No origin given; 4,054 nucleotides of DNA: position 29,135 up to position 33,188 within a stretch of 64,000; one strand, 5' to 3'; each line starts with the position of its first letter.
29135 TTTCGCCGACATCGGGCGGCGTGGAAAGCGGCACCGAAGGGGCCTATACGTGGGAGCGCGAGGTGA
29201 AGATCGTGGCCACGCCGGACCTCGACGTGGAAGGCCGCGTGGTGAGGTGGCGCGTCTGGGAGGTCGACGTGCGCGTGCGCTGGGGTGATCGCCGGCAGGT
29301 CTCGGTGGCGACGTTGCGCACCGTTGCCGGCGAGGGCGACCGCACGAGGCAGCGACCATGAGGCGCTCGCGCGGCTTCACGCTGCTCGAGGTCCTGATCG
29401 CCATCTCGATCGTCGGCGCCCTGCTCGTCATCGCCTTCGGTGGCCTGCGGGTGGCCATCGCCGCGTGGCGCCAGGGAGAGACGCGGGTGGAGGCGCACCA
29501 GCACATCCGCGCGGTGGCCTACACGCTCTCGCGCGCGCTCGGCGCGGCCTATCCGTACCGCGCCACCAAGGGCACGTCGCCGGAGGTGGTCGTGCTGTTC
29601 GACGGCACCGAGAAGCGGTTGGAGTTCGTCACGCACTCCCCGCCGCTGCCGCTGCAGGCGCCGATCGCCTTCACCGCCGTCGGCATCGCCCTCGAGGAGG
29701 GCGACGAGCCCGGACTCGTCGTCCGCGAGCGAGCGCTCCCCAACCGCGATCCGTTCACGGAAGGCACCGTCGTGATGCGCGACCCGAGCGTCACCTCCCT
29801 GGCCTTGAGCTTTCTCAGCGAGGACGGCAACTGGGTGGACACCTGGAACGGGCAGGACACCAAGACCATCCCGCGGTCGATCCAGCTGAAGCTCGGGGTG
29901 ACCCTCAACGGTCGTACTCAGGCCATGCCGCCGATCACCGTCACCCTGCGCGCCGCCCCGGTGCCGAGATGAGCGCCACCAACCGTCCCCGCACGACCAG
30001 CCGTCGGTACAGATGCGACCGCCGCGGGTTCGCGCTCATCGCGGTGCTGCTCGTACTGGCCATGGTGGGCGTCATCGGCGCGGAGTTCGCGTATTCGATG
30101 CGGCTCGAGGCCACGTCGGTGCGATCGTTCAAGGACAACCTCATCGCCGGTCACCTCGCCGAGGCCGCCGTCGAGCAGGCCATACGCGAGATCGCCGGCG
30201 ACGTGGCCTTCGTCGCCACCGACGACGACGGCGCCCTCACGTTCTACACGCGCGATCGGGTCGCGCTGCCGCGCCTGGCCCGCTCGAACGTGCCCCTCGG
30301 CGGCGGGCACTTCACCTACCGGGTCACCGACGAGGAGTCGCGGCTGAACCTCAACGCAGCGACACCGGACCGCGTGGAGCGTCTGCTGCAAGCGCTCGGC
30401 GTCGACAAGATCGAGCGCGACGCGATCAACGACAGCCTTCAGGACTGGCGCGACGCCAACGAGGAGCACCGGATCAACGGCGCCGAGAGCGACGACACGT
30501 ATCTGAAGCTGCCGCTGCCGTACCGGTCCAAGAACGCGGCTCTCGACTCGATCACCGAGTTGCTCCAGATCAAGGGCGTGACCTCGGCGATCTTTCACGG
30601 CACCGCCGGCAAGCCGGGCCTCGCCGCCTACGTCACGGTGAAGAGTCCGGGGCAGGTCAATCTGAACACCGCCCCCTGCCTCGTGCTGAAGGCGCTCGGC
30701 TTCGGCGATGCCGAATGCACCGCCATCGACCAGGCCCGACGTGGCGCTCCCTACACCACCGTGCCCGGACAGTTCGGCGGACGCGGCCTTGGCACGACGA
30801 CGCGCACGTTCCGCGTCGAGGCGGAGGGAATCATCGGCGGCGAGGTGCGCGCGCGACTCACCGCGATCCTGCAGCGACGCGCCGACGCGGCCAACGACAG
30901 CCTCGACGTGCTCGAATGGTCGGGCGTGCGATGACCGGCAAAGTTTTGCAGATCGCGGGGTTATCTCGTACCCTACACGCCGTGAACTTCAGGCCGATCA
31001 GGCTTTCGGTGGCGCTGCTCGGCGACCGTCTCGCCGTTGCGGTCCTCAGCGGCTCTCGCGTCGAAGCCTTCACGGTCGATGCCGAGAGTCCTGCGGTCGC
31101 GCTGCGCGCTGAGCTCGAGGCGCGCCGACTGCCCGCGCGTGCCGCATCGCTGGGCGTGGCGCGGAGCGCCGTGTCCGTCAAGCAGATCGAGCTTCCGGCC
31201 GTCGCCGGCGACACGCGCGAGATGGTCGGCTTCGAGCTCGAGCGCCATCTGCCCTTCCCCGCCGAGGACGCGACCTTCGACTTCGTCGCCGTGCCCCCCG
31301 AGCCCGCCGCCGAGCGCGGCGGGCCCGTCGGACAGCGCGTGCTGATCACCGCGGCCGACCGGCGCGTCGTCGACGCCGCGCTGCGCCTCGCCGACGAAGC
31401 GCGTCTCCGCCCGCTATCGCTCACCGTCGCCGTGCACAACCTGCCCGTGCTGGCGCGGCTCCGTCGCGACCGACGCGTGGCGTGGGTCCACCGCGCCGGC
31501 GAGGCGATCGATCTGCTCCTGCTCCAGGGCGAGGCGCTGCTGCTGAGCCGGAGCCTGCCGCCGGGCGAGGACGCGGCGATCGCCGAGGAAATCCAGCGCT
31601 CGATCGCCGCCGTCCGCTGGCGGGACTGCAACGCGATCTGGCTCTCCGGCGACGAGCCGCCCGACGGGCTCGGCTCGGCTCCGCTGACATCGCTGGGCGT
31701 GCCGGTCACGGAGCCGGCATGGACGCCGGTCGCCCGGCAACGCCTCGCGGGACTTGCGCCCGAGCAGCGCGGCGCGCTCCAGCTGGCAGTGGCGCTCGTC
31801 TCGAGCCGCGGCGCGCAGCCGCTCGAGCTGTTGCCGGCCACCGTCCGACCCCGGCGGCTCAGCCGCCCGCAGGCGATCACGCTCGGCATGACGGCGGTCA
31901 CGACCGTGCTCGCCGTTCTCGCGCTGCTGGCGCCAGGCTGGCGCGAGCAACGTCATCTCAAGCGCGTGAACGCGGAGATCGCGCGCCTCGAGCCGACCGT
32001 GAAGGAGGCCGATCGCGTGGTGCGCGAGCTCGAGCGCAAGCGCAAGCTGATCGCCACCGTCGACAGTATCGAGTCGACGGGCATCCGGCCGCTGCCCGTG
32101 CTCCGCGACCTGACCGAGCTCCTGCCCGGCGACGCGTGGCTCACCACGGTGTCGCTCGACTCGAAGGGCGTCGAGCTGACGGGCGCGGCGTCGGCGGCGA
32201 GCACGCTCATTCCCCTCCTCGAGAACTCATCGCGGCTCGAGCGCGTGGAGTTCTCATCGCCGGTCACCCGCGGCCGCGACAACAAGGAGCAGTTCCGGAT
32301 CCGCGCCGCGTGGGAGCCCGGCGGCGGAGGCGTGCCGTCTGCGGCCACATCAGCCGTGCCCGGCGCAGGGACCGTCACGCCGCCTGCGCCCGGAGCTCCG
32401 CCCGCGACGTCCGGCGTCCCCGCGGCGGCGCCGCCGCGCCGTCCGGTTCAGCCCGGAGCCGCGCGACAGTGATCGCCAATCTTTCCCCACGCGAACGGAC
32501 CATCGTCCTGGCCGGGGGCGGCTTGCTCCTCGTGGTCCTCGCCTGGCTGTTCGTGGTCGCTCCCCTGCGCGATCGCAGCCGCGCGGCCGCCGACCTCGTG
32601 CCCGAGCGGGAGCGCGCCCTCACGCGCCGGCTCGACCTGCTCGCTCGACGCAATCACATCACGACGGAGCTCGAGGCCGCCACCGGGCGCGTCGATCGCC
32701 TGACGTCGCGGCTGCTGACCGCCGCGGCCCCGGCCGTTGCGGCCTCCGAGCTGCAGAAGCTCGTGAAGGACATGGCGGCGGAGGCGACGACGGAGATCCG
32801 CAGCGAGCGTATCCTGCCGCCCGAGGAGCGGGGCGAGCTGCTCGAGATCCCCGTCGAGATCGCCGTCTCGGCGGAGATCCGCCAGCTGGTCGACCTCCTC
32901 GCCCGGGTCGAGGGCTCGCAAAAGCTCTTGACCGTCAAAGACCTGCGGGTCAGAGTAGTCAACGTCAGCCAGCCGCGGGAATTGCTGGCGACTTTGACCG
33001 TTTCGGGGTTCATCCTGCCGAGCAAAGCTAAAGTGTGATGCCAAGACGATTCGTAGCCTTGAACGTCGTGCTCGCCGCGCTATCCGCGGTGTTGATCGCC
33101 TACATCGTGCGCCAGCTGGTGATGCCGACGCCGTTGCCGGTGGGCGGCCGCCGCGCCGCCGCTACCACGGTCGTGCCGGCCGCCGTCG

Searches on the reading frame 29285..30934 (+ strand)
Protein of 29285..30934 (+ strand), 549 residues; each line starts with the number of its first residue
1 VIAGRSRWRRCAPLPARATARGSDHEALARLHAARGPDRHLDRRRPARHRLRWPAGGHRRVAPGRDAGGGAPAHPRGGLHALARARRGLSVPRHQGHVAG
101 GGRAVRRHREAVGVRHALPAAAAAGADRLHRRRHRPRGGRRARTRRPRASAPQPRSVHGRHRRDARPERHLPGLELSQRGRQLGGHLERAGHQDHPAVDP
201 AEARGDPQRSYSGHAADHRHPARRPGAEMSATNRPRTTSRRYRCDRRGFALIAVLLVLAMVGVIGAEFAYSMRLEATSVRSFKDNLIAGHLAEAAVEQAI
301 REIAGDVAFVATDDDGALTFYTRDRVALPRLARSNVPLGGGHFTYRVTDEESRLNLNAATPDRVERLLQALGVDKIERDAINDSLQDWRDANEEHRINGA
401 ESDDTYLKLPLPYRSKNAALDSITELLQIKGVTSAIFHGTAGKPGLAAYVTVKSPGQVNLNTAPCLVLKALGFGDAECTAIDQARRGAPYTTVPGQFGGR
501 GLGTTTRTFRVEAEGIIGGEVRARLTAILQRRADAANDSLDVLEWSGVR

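Call 40: search_protein_families(library=pfam, proteins=[window:29285-30934:+], max_evalue=0.001)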
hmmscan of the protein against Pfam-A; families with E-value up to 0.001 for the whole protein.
window:29285-30934:+ (549 aa): 1 family
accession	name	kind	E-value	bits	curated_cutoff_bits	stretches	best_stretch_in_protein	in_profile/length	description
PF21687.3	T2SSK_1st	-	2.5e-16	60.8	26.2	1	357-437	6-95/107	Type II secretion system (T2SS), protein K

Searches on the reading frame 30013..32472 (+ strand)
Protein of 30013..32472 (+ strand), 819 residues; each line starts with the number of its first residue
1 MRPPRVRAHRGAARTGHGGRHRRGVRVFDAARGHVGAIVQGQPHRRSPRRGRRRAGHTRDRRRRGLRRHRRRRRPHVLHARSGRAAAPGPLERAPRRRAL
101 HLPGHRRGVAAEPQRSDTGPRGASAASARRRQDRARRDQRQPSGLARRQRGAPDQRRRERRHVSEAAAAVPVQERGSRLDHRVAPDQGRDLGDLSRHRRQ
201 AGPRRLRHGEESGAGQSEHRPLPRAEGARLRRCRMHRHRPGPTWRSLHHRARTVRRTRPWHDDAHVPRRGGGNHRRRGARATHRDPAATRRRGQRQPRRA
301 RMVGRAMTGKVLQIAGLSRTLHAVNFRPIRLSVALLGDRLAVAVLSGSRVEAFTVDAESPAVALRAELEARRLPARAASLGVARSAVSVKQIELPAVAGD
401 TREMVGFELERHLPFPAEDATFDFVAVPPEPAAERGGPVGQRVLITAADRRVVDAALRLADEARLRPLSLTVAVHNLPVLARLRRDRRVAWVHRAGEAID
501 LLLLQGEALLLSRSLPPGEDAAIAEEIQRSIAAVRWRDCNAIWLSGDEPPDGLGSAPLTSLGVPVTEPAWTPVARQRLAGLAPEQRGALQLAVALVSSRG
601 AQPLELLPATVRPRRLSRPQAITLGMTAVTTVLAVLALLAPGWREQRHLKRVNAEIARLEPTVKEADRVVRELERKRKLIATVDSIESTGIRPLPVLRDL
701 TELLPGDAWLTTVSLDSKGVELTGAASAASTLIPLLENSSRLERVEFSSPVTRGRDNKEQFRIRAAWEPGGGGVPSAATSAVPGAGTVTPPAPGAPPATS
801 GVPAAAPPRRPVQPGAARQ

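Call 40: search_protein_families(library=pfam, proteins=[window:30013-32472:+], max_evalue=0.001)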
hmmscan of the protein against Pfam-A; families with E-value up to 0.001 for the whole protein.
window:30013-32472:+ (819 aa): 2 families
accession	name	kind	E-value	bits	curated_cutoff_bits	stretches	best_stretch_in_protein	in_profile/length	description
PF05137.18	PilN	-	7.8e-12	45.5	22.8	1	696-765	2-76/78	Fimbrial assembly protein (PilN)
PF11104.14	PilM_2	-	2.6e-06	27.1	27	1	361-477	48-162/340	Type IV pilus assembly protein PilM;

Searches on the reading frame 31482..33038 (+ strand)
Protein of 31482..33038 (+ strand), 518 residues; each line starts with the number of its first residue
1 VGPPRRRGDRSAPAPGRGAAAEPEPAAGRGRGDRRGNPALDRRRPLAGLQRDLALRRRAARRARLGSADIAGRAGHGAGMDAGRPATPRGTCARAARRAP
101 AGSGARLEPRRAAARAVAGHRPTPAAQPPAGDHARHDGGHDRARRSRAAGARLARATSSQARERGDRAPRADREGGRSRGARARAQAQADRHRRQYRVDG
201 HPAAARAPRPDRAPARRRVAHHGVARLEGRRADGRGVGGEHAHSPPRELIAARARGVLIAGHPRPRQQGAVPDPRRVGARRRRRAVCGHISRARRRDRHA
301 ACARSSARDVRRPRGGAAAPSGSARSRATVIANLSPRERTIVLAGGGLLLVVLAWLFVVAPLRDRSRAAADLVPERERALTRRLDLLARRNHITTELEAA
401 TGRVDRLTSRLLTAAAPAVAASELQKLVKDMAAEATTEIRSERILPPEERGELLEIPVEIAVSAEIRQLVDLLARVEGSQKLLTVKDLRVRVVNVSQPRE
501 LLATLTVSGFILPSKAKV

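Call 40: search_protein_families(library=pfam, proteins=[window:31482-33038:+], max_evalue=0.001)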
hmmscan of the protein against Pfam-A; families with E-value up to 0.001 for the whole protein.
window:31482-33038:+ (518 aa): 2 families
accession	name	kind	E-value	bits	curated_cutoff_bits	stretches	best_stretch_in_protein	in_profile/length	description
PF10741.14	T2SSM_b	-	1e-12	48.4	21.7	1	411-510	6-110/111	Type II secretion system (T2SS), protein M subtype b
PF04612.17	T2SSM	-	8.1e-08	33.1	27.8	1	332-416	9-92/160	Type II secretion system (T2SS), protein M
